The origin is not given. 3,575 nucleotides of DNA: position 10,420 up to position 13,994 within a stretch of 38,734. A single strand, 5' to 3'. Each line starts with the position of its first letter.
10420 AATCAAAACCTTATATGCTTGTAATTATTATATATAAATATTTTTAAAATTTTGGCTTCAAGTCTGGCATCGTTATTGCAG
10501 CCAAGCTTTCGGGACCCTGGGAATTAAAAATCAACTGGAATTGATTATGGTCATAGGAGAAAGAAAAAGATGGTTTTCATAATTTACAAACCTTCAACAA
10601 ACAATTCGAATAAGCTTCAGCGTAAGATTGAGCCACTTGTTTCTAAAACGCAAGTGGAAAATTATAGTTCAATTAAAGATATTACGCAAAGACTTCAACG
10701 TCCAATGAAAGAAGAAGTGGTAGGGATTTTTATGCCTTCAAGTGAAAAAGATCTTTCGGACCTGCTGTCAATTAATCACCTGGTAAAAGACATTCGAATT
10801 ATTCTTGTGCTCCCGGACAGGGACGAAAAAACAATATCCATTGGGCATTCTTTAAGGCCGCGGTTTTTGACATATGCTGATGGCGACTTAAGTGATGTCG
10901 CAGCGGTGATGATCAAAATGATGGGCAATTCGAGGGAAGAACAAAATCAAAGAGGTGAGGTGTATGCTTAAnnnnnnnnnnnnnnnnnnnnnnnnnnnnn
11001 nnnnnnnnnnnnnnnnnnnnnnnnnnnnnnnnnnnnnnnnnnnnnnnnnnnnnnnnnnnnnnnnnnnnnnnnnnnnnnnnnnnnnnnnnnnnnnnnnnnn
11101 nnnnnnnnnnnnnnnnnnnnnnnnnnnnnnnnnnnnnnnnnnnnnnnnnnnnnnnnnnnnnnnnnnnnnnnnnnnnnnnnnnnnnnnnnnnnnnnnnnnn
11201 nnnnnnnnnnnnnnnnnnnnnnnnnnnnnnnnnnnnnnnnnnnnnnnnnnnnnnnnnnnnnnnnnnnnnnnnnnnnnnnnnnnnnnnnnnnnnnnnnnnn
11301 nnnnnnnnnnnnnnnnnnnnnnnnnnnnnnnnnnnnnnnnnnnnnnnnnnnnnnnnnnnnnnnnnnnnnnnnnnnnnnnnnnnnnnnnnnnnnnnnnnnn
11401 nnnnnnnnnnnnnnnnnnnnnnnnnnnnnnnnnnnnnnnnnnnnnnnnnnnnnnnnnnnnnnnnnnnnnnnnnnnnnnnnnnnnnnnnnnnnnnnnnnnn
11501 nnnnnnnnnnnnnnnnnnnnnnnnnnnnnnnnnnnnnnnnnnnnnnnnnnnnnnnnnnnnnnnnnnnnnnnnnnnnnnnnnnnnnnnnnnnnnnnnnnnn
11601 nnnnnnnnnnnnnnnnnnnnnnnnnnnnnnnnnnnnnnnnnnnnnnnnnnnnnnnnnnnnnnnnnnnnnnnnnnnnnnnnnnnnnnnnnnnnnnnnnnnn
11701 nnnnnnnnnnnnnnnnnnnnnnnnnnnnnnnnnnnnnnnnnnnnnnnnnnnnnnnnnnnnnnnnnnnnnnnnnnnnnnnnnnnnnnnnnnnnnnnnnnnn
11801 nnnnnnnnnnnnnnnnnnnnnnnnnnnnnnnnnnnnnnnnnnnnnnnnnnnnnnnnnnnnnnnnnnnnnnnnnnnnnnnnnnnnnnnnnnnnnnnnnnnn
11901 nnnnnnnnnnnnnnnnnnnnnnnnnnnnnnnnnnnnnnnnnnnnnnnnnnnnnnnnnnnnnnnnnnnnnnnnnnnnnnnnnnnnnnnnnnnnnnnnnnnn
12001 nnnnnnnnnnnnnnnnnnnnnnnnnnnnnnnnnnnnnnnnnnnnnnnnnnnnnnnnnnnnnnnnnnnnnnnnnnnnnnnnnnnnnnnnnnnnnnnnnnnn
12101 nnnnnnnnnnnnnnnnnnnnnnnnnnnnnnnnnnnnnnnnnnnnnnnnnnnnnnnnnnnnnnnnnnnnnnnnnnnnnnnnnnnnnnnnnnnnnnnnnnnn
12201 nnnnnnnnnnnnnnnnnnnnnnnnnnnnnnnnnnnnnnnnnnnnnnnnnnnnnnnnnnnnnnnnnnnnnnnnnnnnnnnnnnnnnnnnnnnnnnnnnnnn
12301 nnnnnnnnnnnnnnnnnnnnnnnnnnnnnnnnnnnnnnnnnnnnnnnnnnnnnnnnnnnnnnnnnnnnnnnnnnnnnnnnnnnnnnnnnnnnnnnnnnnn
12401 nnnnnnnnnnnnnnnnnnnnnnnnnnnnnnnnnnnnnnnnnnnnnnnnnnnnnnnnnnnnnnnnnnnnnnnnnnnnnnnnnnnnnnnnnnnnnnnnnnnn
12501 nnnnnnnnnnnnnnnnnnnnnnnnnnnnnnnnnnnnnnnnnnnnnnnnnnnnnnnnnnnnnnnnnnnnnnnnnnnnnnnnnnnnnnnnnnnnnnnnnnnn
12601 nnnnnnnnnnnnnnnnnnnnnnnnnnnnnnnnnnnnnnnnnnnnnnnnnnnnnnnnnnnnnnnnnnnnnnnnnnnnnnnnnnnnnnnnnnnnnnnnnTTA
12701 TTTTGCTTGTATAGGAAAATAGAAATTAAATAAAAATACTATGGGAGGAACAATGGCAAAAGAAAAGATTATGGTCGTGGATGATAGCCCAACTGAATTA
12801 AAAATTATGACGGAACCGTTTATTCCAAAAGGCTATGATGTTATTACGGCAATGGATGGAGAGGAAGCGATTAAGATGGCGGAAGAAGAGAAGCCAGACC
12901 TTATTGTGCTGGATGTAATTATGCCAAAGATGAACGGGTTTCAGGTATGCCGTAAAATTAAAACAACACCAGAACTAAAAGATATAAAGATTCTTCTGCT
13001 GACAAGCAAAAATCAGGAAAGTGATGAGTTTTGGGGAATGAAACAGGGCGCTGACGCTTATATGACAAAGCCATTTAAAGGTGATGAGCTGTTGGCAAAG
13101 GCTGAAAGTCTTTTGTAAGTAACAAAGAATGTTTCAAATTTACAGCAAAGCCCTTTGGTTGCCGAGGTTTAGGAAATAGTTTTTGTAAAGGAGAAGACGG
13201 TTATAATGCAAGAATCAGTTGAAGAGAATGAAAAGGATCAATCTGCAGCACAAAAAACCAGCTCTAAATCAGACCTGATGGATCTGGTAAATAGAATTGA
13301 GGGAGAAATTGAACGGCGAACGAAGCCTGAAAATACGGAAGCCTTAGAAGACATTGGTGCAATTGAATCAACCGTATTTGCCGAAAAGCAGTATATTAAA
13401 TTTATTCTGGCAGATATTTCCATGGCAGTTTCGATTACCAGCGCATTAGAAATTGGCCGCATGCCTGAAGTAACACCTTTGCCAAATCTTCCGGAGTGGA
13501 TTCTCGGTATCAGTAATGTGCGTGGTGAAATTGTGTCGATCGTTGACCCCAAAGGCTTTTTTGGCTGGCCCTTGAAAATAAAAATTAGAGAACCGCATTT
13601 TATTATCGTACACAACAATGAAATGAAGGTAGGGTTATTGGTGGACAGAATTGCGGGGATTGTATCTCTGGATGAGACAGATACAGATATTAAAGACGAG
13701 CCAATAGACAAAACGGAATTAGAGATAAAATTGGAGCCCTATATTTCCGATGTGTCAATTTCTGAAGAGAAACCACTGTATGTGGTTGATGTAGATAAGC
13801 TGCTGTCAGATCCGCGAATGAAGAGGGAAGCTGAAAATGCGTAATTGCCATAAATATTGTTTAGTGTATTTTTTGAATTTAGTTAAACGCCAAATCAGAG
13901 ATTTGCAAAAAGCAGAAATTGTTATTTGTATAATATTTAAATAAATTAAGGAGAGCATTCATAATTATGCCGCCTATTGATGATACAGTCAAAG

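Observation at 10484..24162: Methylation-less, type IV pilus/ACF-like chemosensory module with non-chemotaxis passengers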

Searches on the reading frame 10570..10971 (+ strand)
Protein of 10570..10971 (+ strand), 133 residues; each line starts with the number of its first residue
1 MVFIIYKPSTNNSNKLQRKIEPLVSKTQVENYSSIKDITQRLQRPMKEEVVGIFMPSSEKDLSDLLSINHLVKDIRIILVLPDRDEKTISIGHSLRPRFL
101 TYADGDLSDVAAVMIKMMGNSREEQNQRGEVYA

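Call 5: search_protein_families(library=pfam, proteins=[window:10570-10971:+], max_evalue=0.1)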
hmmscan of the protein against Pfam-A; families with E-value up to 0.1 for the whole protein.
window:10570-10971:+ (133 aa): 1 family
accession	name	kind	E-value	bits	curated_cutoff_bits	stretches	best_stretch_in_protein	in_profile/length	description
PF22565.1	mSLOG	-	0.014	16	27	1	2-51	4-53/105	Minimal SLOG domain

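Call 7: search_protein_families(library=ncbifam, proteins=[window:10570-10971:+], max_evalue=1)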
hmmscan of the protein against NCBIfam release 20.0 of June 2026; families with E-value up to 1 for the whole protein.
window:10570-10971:+ (133 aa): 0 families

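Call 56: find_homologous_proteins(query=window:10570-10968:+, max_evalue=0.001)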
Query window:10570-10968:+ (133 aa): 59 proteins with E <= 0.001 among 69 candidates.
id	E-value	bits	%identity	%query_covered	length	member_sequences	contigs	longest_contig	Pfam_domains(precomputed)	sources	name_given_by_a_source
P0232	7.4e-76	270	95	100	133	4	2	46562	-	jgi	-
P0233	1.0e-73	263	95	100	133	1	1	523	-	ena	-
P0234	1.3e-73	263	94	100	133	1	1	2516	-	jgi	jgi:hypothetical protein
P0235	1.5e-73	262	93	100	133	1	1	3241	-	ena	-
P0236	2.6e-70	252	91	100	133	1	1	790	-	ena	-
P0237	2.4e-69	249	89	100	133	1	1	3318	-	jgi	jgi:hypothetical protein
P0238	2.8e-67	242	87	100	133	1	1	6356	-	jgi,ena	-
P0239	4.6e-67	241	87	100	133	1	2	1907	-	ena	-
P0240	1.6e-66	240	86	100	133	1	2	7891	-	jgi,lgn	jgi:hypothetical protein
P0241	5.3e-66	238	86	100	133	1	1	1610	-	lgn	-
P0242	3.6e-62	226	83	100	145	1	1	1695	-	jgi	jgi:hypothetical protein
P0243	4.0e-61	222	81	100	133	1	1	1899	-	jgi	-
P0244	1.7e-59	217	80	100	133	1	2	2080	-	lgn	-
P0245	3.8e-59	216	78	100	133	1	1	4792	-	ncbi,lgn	-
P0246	1.8e-58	214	79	100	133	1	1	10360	-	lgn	-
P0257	8.4e-26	108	42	94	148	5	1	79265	-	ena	-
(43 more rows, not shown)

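Call 61: find_encoding_contigs(protein=P0257, flank=8000, max_places=2)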
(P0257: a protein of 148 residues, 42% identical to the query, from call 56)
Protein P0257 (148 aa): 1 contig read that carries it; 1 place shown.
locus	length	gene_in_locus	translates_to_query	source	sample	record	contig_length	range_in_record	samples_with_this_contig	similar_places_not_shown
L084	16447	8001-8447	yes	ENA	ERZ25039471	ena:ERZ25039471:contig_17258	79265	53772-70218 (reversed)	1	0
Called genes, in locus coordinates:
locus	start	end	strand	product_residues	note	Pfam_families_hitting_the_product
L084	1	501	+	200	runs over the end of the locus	-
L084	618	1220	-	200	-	PF11356:T2SSC (weak), PF13180:PDZ_2, PF17820:PDZ_6 (weak)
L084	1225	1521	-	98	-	-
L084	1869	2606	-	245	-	-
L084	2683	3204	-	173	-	-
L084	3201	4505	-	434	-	-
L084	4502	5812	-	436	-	PF21687:T2SSK_1st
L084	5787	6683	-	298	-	PF11612:T2SSJ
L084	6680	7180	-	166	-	PF02643:DUF192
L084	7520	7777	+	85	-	-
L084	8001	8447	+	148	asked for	-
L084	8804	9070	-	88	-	PF13893:RRM_5, PF00076:RRM_1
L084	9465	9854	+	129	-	PF00512:HisKA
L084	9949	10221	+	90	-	PF02518:HATPase_c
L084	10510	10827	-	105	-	PF00076:RRM_1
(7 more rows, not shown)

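Call 63: predict_structure(alignment_id=A4)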
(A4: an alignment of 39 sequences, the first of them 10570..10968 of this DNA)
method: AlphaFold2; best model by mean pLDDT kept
length: 133 residues; sequences in the alignment: 39
mean_pLDDT: 85.2   pTM: 0.78
mean pLDDT of the five models: 85.2, 84.6, 83.1, 81.1, 79.9
residues with pLDDT >= 90: 78; 70-90: 38; 50-70: 5; < 50: 12
segments of 3 or more residues with pLDDT < 50: 122-133
pLDDT, mean of each block of 10 residues (from residue 1): 88 78 87 94 88 93 94 91 94 94 90 84 46 41
secondary structure, 60 per line:
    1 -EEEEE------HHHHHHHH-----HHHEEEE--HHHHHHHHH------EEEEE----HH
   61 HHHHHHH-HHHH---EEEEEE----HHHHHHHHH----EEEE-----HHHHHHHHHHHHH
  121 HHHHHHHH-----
elements in order: E2-6 H13-20 E29-32 H35-43 E50-54 H59-67 H69-72 E76-81 H86-94 E99-102 H108-128

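Call 67: fold_search(model_id=the predicted structure, library=pdb)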
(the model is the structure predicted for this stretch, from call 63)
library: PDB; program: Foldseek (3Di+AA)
matches with E <= 10: 1287; with E <= 0.001: 0
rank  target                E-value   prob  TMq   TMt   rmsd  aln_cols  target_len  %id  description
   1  3bre_B                1.8e-03  1.00  0.58  0.27   7.0       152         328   12  Crystal Structure of P.aeruginosa PA3702 (released 2008-04-01)
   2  1ehc                  2.9e-03  1.00  0.61  0.63   4.4       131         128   13  STRUCTURE OF SIGNAL TRANSDUCTION PROTEIN CHEY (released 1997-05-15)
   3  3kto_C                3.7e-03  1.00  0.65  0.71   3.2       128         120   12  Crystal structure of response regulator receiver protein from Pseudoalteromonas atlantica (released 2009-12-15)
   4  6xeh_MODEL_1_A        3.7e-03  1.00  0.59  0.62   3.7       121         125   16  Solution NMR Structure of DE NOVO DESIGNED Rossmann 2x3 Fold Protein r2x3_168, Northeast Structural Genomics C (released 2020-08-05)
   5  3i5a                  3.7e-03  1.00  0.62  0.30   4.7       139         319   15  Crystal structure of full-length WpsR from Pseudomonas syringae (released 2009-08-18)
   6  4ml3_A                4.5e-03  1.00  0.63  0.65   4.0       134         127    9  X-ray structure of ComE D58A REC domain from Streptococcus pneumoniae (released 2014-02-19)
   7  2qvg                  4.5e-03  1.00  0.60  0.62   5.0       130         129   15  The crystal structure of a two-component response regulator from Legionella pneumophila (released 2007-08-28)
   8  5iuk_C                4.8e-03  1.00  0.62  0.62   3.6       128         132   13  Crystal structure of the DesK-DesR complex in the phosphotransfer state with high Mg2+ (150 mM) (released 2016-12-21)
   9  4wau_A                5.9e-03  0.99  0.50  0.45   5.0       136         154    8  Crystal structure of CENP-M solved by native-SAD phasing (released 2014-12-10)
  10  1i3c_B                6.3e-03  1.00  0.61  0.58   4.7       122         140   12  RESPONSE REGULATOR FOR CYANOBACTERIAL PHYTOCHROME, RCP1 (released 2002-03-06)
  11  2che                  6.7e-03  1.00  0.59  0.61   4.7       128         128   12  STRUCTURE OF THE MG2+-BOUND FORM OF CHEY AND MECHANISM OF PHOSPHORYL TRANSFER IN BACTERIAL CHEMOTAXIS (released 1994-04-30)
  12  1chn                  7.6e-03  1.00  0.55  0.57   4.8       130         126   12  MAGNESIUM BINDING TO THE BACTERIAL CHEMOTAXIS PROTEIN CHEY RESULTS IN LARGE CONFORMATIONAL CHANGES INVOLVING ITS FUNCTIO (released 1994-07-31)
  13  3kto_A                8.1e-03  1.00  0.66  0.71   3.2       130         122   12  Crystal structure of response regulator receiver protein from Pseudoalteromonas atlantica (released 2009-12-15)
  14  2id9                  8.1e-03  1.00  0.61  0.63   4.4       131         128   12  1.85 A Structure of T87I/Y106W Phosphono-CheY (released 2007-09-25)
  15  3m6m_F                8.7e-03  1.00  0.59  0.67   3.7       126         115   13  Crystal structure of RpfF complexed with REC domain of RpfC (released 2010-09-22)
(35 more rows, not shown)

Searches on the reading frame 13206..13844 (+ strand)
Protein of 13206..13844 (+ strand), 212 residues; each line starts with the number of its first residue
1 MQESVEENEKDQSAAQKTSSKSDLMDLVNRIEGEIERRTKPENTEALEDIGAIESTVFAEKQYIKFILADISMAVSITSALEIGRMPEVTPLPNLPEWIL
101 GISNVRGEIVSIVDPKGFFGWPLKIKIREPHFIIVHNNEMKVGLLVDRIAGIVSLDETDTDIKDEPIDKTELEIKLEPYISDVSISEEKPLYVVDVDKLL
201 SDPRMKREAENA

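Call 5: search_protein_families(library=pfam, proteins=[window:13206-13844:+], max_evalue=0.1)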
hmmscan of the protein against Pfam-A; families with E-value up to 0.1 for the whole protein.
window:13206-13844:+ (212 aa): 1 family
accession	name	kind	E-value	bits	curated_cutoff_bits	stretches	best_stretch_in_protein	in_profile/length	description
PF01584.24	CheW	-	5.6e-24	84.8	23.5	1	62-202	1-136/138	CheW-like domain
